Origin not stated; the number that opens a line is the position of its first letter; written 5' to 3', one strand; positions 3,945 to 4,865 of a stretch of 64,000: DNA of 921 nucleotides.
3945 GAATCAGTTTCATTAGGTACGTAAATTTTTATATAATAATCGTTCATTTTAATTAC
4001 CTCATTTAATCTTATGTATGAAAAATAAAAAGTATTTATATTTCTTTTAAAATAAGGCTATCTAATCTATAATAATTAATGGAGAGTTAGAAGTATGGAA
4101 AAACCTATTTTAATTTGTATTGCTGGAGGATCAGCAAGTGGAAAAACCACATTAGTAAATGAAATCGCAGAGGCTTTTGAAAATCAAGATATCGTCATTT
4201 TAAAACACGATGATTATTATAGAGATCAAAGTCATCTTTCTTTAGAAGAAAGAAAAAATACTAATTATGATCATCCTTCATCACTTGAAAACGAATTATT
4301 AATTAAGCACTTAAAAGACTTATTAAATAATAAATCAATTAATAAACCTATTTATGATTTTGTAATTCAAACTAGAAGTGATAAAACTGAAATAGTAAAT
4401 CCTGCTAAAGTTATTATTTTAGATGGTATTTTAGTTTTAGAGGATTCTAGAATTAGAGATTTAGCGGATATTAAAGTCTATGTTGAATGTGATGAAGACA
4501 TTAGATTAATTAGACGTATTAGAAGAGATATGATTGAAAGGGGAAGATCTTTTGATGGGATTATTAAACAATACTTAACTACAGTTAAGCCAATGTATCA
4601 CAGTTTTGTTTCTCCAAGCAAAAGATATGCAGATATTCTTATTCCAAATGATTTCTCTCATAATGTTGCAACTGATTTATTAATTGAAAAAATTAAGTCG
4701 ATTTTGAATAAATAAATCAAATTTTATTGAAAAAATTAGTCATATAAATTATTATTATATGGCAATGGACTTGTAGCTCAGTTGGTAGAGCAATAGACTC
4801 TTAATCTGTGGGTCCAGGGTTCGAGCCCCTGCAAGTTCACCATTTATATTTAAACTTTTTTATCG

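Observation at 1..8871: Island of three different surface/secreted nuclease types plus OB-fold lipoproteins, uridine kinase and a tRNA-Lys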

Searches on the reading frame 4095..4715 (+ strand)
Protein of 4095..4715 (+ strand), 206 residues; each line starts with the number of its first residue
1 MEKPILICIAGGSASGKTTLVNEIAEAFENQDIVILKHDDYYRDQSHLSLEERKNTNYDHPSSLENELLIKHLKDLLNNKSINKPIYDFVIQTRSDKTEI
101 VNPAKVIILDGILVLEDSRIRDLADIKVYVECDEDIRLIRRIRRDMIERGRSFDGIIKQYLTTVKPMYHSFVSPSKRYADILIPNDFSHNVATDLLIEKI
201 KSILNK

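Call 4: search_protein_families(library=pfam, proteins=[window:4095-4715:+], max_evalue=0.1)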
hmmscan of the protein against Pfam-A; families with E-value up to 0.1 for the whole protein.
window:4095-4715:+ (206 aa): 17 families
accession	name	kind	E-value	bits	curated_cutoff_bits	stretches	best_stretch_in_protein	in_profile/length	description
PF00485.24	PRK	-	8.2e-43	146.9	22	1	6-185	1-189/196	Phosphoribulokinase / Uridine kinase family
PF13238.12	AAA_18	-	2e-07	31.9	29.4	1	7-149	1-116/128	AAA domain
PF06414.18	Zeta_toxin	-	2e-05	24.6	22.3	1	2-43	14-56/199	Zeta toxin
PF01121.26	CoaE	-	0.00031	20.9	27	1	6-152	2-151/180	Dephospho-CoA kinase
PF13207.12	AAA_17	-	0.0004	21.1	27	1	11-155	2-131/136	AAA domain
PF13671.12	AAA_33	-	0.00043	21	27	1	6-80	1-70/143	AAA domain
PF01712.25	dNK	-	0.00056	20.2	27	1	7-178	1-173/203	Deoxynucleoside kinase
PF13521.12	AAA_28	-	0.0012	19.5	27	1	7-31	2-26/164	AAA domain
PF02224.24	Cytidylate_kin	-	0.0021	18.2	26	1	7-88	1-82/211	Cytidylate kinase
PF13191.12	AAA_16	-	0.0065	17.4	32.6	1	6-36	26-56/167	AAA ATPase domain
PF13173.12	AAA_14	-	0.0067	16.9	27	1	7-47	5-46/129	AAA domain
PF01637.24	ATPase_2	-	0.012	15.9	33.2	1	6-99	22-111/225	ATPase domain predominantly from Archaea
PF03205.20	MobB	-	0.014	15.7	26.6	1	7-39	2-36/133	Molybdopterin guanine dinucleotide synthesis protein B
PF08433.16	KTI12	-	0.021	14.8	22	1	6-42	3-41/271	Chromatin associated protein KTI12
PF13401.12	AAA_22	-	0.038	14.7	27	1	6-126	7-107/130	AAA domain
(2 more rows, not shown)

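Call 5: search_protein_families(library=ncbifam, proteins=[window:4095-4715:+], max_evalue=0.1)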
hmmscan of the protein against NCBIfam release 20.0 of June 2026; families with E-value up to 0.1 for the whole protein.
window:4095-4715:+ (206 aa): 37 families (the best 25 are shown)
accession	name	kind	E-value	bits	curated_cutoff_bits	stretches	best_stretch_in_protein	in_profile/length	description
NF004018.0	PRK05480.1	equivalog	2.1e-86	288.7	180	1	2-205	4-207/210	uridine kinase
TIGR00235.1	udk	equivalog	1.6e-81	272.9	220.3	1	3-204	5-206/207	uridine kinase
NF005655.0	PRK07429.1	subfamily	1.2e-36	126.6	236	1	1-183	5-183/326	phosphoribulokinase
NF006085.0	PRK08233.1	equivalog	4.3e-16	59.3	198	1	3-204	4-177/184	hypothetical protein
NF005807.0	PRK07667.1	equivalog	3e-12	46.5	221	1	5-181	18-190/193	kinase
TIGR00554.2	panK_bact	equivalog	1.3e-08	34.5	235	1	2-134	80-227/310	type I pantothenate kinase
NF005115.0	PRK06547.1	equivalog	5.8e-08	32.3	173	2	4-43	15-52/172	hypothetical protein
NF006743.0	PRK09270.1-2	equivalog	2.4e-07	30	227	1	6-184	30-213/217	nucleoside/nucleotide kinase family protein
NF006746.0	PRK09270.1-5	subfamily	3.1e-07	29.6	250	1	3-155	20-178/210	nucleoside/nucleotide kinase family protein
NF006745.0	PRK09270.1-4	equivalog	2.2e-05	23.5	228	1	35-145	89-197/246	nucleoside/nucleotide kinase family protein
TIGR00152.1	TIGR00152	equivalog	3e-05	23.9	65.55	1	6-45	1-37/188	dephospho-CoA kinase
TIGR00176.1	mobB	equivalog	3.4e-05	23.9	76.2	1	7-39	2-36/155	molybdopterin-guanine dinucleotide biosynthesis protein B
NF004861.0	PRK06217.1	equivalog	5.6e-05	22.6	203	1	7-55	4-49/183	hypothetical protein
NF004041.0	PRK05541.1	subfamily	0.0004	20.5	127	1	2-82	5-79/176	adenylyl-sulfate kinase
TIGR02173.1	cyt_kin_arch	equivalog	0.00094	19.2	102.1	0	96-157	64-123/169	(d)CMP kinase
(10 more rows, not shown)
